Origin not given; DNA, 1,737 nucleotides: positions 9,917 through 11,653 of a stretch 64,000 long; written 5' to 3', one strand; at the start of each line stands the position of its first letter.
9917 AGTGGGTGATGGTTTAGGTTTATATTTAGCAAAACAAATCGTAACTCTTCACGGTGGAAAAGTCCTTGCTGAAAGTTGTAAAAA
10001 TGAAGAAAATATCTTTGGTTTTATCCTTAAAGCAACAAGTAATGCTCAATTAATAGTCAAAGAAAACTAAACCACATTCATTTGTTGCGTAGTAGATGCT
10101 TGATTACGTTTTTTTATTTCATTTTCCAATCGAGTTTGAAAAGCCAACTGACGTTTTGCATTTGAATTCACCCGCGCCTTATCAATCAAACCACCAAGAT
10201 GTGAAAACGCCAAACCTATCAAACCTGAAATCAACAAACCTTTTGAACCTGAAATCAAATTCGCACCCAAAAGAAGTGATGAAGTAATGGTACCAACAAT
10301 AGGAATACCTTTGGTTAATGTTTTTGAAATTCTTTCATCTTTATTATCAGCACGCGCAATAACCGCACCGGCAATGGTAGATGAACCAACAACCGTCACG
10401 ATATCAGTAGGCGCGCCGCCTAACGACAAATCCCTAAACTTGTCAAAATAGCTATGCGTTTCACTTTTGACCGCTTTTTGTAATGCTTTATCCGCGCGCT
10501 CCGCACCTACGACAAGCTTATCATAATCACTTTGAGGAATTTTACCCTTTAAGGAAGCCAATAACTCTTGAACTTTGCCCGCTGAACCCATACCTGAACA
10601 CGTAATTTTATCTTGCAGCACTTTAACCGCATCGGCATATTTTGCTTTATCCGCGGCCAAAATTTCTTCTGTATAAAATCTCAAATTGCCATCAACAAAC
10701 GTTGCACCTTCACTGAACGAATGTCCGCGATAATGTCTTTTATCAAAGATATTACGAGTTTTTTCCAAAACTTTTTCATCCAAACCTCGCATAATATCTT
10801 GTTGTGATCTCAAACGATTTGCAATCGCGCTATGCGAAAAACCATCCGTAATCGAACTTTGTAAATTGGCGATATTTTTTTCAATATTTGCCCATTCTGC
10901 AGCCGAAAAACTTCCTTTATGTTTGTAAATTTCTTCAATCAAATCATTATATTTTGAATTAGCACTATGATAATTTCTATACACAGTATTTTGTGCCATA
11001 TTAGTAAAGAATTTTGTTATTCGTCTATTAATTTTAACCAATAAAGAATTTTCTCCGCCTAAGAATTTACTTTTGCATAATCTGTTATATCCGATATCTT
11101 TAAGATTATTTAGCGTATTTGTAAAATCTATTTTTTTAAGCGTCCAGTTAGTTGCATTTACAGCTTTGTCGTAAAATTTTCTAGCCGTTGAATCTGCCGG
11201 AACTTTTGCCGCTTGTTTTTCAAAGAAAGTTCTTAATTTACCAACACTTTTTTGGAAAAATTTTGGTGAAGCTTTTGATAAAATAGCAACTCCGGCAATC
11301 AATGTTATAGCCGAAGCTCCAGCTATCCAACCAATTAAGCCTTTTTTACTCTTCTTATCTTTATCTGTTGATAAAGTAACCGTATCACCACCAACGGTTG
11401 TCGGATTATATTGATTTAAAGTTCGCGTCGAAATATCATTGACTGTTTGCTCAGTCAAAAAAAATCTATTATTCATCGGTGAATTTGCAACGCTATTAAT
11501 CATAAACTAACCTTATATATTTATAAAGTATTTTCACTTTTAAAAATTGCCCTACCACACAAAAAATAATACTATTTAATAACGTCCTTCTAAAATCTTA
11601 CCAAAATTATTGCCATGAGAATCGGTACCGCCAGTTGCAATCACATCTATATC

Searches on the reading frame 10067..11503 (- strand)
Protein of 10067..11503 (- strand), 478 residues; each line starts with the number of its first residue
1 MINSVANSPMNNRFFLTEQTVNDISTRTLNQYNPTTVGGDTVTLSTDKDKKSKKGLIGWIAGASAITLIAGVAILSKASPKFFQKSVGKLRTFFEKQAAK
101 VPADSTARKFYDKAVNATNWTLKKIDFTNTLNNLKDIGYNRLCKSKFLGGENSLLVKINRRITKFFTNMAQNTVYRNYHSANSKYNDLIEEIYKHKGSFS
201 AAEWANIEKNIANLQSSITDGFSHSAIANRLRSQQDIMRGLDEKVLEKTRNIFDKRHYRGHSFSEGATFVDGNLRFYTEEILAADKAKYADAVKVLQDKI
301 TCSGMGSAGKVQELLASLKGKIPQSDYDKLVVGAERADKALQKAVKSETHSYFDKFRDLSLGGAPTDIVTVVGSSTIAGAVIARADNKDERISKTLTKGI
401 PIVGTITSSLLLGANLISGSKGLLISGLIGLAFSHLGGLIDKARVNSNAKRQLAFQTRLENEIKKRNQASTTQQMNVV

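Call 50: search_protein_families(library=pfam, proteins=[window:10067-11503:-], max_evalue=0.001)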
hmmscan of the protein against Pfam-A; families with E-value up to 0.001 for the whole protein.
window:10067-11503:- (478 aa): 0 families

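Call 51: search_protein_families(library=ncbifam, proteins=[window:10067-11503:-], max_evalue=0.001)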
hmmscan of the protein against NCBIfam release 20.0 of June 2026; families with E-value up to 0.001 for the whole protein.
window:10067-11503:- (478 aa): 0 families

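Call 61: find_homologous_proteins(query=window:10067-11503:-)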
Query window:10067-11503:- (478 aa): 12 proteins with E <= 0.001 among 8000 candidates.
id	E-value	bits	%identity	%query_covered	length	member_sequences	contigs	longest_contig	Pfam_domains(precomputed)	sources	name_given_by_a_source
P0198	0.0e+0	1023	99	100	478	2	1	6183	-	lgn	-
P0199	6.2e-156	538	57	92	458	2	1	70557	-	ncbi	-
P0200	2.0e-50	190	33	83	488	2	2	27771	-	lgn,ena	-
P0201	4.4e-43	166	29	80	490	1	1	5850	-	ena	-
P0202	1.2e-38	151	31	84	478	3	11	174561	-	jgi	-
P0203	8.3e-37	145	30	95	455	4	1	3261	-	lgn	-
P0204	1.8e-13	68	32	23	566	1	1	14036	-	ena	-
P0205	2.4e-13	68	31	23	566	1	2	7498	-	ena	-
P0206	1.7e-12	65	31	23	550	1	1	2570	-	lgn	-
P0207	1.1e-11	63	23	88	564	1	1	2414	-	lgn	-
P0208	3.5e-11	61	24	69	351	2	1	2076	-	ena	-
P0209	2.1e-10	58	24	73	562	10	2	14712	-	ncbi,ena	-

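Call 63: find_encoding_contigs(protein=P0199, flank=3000, max_places=1)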
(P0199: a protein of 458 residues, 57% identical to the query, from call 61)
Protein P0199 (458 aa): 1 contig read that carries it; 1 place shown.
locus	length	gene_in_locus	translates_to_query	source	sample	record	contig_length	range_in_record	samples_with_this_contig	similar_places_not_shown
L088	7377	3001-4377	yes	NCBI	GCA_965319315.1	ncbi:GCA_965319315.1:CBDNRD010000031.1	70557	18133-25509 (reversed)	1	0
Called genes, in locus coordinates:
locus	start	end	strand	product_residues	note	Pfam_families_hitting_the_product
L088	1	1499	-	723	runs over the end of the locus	PF00912:Transgly, PF00905:Transpeptidase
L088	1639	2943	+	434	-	PF00534:Glycos_transf_1, PF20706:GT4-conflict (weak), PF13692:Glyco_trans_1_4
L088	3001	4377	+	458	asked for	-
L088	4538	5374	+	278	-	PF00535:Glycos_transf_2, PF10111:Glyco_tranf_2_2, PF13641:Glyco_tranf_2_3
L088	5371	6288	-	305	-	PF05045:RgpF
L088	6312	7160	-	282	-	PF17284:Spermine_synt_N, PF01564:Spermine_synth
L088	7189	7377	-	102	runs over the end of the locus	PF11969:DcpS_C, PF01230:HIT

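Call 64: find_encoding_contigs(protein=P0202, flank=3000, max_places=1)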
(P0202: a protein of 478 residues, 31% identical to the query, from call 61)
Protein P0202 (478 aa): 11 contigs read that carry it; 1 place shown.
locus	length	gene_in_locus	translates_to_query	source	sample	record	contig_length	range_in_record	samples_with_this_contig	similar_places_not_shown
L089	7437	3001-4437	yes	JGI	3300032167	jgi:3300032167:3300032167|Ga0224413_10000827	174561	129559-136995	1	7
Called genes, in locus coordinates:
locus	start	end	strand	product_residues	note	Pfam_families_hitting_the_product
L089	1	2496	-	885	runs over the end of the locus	PF01411:tRNA-synt_2c, PF07973:tRNA_SAD, PF02272:DHHA1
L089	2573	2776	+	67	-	PF07866:DUF1653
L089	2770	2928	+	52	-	-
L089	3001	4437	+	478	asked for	-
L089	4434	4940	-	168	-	PF04275:P-mevalo_kinase, PF21448:DNMK (weak)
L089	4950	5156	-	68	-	PF01809:YidD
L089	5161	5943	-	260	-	PF00149:Metallophos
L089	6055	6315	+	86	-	-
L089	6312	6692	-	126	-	-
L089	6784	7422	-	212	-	PF07238:PilZ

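Call 65: find_encoding_contigs(protein=P0200, flank=3000, max_places=1)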
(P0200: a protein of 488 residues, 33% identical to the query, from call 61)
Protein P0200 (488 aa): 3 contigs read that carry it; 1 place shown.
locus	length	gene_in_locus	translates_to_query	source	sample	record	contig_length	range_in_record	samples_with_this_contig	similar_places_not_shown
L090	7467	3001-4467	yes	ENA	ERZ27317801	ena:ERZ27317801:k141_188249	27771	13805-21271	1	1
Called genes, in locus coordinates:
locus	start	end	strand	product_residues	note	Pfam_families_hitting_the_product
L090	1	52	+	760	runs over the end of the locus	PF03477:ATP-cone, PF13597:NRDD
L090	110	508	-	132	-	-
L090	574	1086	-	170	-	-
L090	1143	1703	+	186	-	-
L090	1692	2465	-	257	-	-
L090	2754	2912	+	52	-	-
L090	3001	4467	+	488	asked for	-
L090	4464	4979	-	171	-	PF04275:P-mevalo_kinase, PF21448:DNMK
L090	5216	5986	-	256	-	PF00149:Metallophos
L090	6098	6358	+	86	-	-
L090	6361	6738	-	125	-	-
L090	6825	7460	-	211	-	PF07238:PilZ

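Call 79: search_protein_families(library=phrogs, proteins=[window:10067-11503:-], max_evalue=0.01)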
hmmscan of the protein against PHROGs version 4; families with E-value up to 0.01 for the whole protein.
window:10067-11503:- (478 aa): 0 families

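Call 80: search_protein_families(library=padloc, proteins=[window:10067-11503:-], max_evalue=0.01)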
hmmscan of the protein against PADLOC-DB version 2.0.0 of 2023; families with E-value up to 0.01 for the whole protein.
window:10067-11503:- (478 aa): 0 families
